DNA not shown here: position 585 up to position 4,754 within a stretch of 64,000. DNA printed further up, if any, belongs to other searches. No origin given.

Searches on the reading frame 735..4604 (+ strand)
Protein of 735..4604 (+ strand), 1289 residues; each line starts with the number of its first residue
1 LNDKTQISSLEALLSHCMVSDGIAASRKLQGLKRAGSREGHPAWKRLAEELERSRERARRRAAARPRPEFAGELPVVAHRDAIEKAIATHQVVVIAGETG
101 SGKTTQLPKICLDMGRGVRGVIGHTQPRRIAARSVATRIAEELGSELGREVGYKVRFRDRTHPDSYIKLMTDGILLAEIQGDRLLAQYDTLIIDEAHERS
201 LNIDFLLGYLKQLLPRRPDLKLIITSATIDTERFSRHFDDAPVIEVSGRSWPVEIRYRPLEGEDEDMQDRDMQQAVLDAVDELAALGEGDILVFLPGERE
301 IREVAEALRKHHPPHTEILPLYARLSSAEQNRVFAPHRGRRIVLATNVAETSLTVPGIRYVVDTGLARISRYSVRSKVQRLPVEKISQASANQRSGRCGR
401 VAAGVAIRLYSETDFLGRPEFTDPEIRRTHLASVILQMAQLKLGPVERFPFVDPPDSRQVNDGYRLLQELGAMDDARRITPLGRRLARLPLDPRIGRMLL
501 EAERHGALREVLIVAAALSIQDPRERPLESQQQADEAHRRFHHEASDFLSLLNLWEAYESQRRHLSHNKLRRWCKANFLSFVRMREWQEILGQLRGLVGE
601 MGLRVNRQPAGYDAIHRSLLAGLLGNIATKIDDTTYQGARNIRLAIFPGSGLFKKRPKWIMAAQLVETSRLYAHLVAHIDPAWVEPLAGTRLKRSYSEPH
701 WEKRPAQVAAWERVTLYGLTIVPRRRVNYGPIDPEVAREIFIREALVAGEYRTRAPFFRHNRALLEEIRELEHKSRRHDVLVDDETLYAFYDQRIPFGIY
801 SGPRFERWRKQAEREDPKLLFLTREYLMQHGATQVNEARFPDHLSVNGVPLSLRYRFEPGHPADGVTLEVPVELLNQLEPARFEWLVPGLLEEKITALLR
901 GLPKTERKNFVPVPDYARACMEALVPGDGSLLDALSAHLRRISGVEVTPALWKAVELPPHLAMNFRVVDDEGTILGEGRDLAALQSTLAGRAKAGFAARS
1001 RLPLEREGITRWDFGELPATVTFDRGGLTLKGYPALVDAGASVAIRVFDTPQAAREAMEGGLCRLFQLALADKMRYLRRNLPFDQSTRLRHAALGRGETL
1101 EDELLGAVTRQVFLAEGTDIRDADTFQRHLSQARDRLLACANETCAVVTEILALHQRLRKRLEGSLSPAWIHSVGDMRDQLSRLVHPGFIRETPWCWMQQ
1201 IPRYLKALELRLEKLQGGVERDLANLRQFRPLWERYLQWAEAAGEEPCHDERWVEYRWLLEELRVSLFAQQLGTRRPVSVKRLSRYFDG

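Call 61: search_protein_families(library=pfam, proteins=[window:735-4604:+], max_evalue=0.00001)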
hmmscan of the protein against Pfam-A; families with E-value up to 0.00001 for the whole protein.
window:735-4604:+ (1289 aa): 6 families
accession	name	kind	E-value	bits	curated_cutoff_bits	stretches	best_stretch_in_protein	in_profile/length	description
PF11898.13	DUF3418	-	5.2e-224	745.7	25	1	705-1286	2-579/582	Domain of unknown function (DUF3418)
PF07717.22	OB_NTP_bind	-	1.4e-13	51.3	29.5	1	615-689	1-81/83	Oligonucleotide/oligosaccharide-binding (OB)-fold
PF00271.37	Helicase_C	-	8e-12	45.8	23.5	1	284-401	11-109/110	Helicase conserved C-terminal domain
PF21010.2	HA2_C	-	4.3e-10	40.4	21.3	1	492-551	1-77/77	Helicase associated domain (HA2), ratchet-like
PF04408.29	HA2_N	-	1.7e-07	31.5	21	1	465-491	3-29/29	Helicase associated domain (HA2), winged-helix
PF00270.35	DEAD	-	1.3e-06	28.7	26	1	80-230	5-161/167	DEAD/DEAH box helicase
